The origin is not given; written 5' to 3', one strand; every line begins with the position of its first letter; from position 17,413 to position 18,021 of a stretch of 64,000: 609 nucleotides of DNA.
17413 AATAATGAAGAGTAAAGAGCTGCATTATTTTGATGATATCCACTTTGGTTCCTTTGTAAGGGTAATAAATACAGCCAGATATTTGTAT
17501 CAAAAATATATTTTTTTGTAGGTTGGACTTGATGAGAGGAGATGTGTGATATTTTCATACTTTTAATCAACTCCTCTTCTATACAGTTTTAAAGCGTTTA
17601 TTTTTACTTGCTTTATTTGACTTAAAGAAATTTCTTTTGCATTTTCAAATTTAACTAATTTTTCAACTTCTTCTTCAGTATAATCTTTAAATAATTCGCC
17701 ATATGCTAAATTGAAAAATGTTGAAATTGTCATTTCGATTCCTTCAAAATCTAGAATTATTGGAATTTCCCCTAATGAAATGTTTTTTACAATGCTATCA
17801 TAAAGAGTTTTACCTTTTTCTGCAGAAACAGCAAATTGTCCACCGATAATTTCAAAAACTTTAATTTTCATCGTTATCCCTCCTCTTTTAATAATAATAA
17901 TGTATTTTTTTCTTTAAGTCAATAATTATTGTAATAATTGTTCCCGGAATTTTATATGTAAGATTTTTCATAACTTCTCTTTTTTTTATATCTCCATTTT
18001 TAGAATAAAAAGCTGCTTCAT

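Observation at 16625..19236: HTH, PIN, STAS-like and GHKL-ATPase gene cassette between the tRNA/ncRNA region and the immunity genes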

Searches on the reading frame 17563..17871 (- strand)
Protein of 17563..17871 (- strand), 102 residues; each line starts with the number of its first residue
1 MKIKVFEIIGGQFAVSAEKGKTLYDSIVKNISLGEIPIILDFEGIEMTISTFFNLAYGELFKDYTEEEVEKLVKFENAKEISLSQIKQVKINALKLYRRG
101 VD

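Call 3: search_protein_families(library=pfam, proteins=[window:17563-17871:-], max_evalue=1)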
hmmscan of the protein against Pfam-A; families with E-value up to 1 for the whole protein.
window:17563-17871:- (102 aa): 2 families
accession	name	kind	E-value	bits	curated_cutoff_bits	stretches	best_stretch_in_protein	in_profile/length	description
PF14213.11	DUF4325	-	2.4e-10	40.4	23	1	20-80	2-61/64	STAS-like domain of unknown function (DUF4325)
PF02482.25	Ribosomal_S30AE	-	0.053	14.7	23.7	1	54-92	7-47/88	Sigma 54 modulation protein / S30EA ribosomal protein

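Call 4: search_protein_families(library=padloc, proteins=[window:17563-17871:-], max_evalue=1)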
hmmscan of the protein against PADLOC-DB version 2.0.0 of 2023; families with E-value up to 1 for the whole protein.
window:17563-17871:- (102 aa): 0 families

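Call 5: search_protein_families(library=ncbifam, proteins=[window:17563-17871:-], max_evalue=1)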
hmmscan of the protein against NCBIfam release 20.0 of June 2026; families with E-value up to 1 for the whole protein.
window:17563-17871:- (102 aa): 1 family
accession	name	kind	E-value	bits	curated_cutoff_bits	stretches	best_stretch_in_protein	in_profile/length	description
TIGR00597.1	rad10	subfamily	0.0094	15.8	72.9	1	27-79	17-69/112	nucleotide excision repair endonuclease ERCC1/Rad10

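Call 6: search_protein_families(library=phrogs, proteins=[window:17563-17871:-], max_evalue=1)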
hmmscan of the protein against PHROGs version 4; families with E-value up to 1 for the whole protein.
window:17563-17871:- (102 aa): 5 families
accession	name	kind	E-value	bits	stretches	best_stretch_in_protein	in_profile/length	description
phrog_9989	-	unknown function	0.00012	23.2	1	3-81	3-81/99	-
phrog_5647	-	unknown function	0.0022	19.3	1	2-101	4-108/120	-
phrog_21553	-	unknown function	0.013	16.6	1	3-89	19-106/130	-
phrog_26975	-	unknown function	0.073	14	1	29-94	98-163/178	-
phrog_30144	-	unknown function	0.12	13.8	1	23-78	12-66/95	-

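Call 38: search_solved_structures(query=window:17563-17871:-, max_evalue=10, show_alignments=2)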
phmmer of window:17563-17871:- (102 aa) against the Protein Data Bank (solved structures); distinct sequences matched with E-value up to 10: 2.
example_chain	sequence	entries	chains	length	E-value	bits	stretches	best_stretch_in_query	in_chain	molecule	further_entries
9z7o_A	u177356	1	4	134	9.2e-09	38.6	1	2-95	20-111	Escherichia VapS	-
9t3l_B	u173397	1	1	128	0.63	13.5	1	5-36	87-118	Ankyrin repeat-containing protein YCR051W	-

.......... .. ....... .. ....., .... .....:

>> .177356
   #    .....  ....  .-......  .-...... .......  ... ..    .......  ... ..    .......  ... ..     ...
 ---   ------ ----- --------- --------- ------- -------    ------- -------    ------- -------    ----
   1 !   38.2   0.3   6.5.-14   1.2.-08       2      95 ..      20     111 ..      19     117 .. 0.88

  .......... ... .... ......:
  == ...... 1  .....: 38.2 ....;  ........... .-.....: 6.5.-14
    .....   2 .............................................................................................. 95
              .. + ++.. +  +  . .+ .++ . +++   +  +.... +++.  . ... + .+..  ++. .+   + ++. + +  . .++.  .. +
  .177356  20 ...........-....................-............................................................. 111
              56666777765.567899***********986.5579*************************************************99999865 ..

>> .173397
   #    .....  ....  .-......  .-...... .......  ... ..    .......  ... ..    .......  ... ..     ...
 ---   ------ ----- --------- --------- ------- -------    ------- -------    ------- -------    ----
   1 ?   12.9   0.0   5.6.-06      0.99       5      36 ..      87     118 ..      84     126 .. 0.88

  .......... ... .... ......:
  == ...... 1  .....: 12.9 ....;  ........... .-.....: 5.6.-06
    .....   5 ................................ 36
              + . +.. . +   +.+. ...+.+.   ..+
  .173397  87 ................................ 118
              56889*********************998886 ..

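Call 78: find_homologous_proteins(query=window:17563-17871:-, max_evalue=0.00001)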
Query window:17563-17871:- (102 aa): 1 proteins with E <= 0.00001 among 4 candidates.
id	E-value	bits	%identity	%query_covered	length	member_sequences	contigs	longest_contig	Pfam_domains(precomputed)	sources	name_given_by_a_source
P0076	1.8e-56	206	100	100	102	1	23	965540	PF14213.12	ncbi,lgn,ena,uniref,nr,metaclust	ncbi:hypothetical protein FSBG_00136 [Fusobacterium gonidiaformans 3-1-5R]|uniref:DUF4325 domain-con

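Call 80: find_encoding_contigs(protein=P0076, flank=2500, max_places=10)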
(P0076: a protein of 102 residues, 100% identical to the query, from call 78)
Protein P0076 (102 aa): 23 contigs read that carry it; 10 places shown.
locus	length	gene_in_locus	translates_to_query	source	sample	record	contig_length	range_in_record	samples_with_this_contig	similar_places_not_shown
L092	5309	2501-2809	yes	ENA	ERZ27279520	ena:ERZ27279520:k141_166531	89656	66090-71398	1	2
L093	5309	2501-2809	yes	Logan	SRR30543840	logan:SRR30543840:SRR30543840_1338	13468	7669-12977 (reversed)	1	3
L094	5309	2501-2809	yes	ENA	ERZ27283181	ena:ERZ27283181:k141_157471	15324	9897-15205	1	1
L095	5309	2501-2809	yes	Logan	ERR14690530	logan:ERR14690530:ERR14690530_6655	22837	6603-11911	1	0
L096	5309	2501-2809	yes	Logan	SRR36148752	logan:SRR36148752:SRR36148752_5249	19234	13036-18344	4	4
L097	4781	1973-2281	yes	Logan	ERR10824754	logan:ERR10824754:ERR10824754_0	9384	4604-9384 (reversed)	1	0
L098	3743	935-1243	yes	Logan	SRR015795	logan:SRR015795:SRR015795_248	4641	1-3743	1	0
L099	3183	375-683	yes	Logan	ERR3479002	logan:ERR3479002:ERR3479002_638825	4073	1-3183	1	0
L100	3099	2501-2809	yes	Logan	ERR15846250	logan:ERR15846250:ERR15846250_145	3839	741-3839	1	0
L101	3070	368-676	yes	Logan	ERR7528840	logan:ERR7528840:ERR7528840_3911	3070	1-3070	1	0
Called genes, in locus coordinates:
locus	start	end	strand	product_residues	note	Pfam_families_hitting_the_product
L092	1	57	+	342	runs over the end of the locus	PF01381:HTH_3, PF12844:HTH_19, PF13443:HTH_26 (faint), PF13560:HTH_31, PF00717:Peptidase_S24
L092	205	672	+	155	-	PF01381:HTH_3 (weak)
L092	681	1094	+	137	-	PF06114:Peptidase_M78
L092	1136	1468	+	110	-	-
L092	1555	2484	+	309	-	-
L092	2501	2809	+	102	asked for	PF14213:DUF4325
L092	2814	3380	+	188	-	-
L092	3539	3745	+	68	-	PF13545:HTH_Crp_2 (weak)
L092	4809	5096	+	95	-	-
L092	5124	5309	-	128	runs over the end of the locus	-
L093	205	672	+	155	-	PF12844:HTH_19 (faint), PF01381:HTH_3 (weak)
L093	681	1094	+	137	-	PF06114:Peptidase_M78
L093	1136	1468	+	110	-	-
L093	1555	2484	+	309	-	-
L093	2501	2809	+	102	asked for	PF14213:DUF4325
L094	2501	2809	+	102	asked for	PF14213:DUF4325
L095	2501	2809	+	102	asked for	PF14213:DUF4325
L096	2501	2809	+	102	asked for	PF14213:DUF4325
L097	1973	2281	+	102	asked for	PF14213:DUF4325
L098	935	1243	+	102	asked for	PF14213:DUF4325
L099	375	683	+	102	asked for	PF14213:DUF4325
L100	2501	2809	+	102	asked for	PF14213:DUF4325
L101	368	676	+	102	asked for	PF14213:DUF4325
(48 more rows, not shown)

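Call 95: search_protein_representatives(protein=window:17563-17871:-)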
Query: 102 residues. Proteins with E-value up to 0.001 (for the whole library): 493; up to 1e-10: 14; up to 1e-30: 1. The best 150 are listed.
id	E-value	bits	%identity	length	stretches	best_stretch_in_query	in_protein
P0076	5.7e-57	205.6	100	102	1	1-102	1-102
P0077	4.5e-18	81.2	50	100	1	3-99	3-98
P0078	2.7e-15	72.3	45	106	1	1-98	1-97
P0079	1.7e-14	69.8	48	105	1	1-98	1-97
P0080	4.4e-14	68.4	45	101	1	1-99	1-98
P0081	2.6e-13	66.0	30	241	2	2-97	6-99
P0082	5.6e-13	64.9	43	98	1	3-99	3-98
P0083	6.2e-13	64.8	41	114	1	1-97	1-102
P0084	1.0e-12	64.1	34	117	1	2-99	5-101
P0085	4.3e-12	62.1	38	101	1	3-97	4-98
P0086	5.1e-12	61.8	44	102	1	1-98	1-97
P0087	2.3e-11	59.8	38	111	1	2-97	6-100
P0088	2.4e-11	59.7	38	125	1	2-98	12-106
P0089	6.6e-11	58.3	39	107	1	5-98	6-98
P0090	1.1e-10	57.6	39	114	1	1-98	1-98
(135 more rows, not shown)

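Call 96: find_encoding_contigs(protein=P0078, flank=4000, max_places=2)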
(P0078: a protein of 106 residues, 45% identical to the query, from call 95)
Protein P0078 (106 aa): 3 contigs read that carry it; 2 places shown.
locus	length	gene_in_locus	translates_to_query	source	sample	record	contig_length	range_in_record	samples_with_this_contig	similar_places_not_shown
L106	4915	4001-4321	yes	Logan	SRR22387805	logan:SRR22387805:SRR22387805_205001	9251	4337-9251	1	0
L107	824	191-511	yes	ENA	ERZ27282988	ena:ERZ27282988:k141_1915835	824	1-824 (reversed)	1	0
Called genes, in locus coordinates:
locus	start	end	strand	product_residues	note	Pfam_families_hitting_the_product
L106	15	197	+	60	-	-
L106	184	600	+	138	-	-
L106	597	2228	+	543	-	PF00239:Resolvase, PF07508:Recombinase, PF13408:Zn_ribbon_recom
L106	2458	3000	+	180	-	-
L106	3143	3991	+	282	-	-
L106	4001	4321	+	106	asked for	PF14213:DUF4325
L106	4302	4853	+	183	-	PF01850:PIN (faint)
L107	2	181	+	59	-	?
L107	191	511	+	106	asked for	PF14213:DUF4325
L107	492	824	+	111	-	?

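Call 97: find_encoding_contigs(protein=P0086, flank=4000, max_places=2)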
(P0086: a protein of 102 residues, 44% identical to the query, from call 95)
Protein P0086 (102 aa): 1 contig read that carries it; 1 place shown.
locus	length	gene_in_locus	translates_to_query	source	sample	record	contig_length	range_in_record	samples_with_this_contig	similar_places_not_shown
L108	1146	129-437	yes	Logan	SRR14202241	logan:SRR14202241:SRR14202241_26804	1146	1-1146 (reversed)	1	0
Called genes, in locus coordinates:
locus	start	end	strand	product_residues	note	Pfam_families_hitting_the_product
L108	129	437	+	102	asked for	PF14213:DUF4325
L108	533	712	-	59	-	-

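Call 98: find_encoding_contigs(protein=P0082, flank=4000, max_places=2)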
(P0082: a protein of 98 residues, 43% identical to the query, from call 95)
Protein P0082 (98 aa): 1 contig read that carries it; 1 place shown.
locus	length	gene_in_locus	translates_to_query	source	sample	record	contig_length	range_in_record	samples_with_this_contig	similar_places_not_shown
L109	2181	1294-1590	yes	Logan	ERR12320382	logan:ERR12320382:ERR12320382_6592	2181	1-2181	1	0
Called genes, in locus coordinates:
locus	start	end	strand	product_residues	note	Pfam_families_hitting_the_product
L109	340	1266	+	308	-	-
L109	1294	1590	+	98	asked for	PF14213:DUF4325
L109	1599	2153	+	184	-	PF01850:PIN (faint)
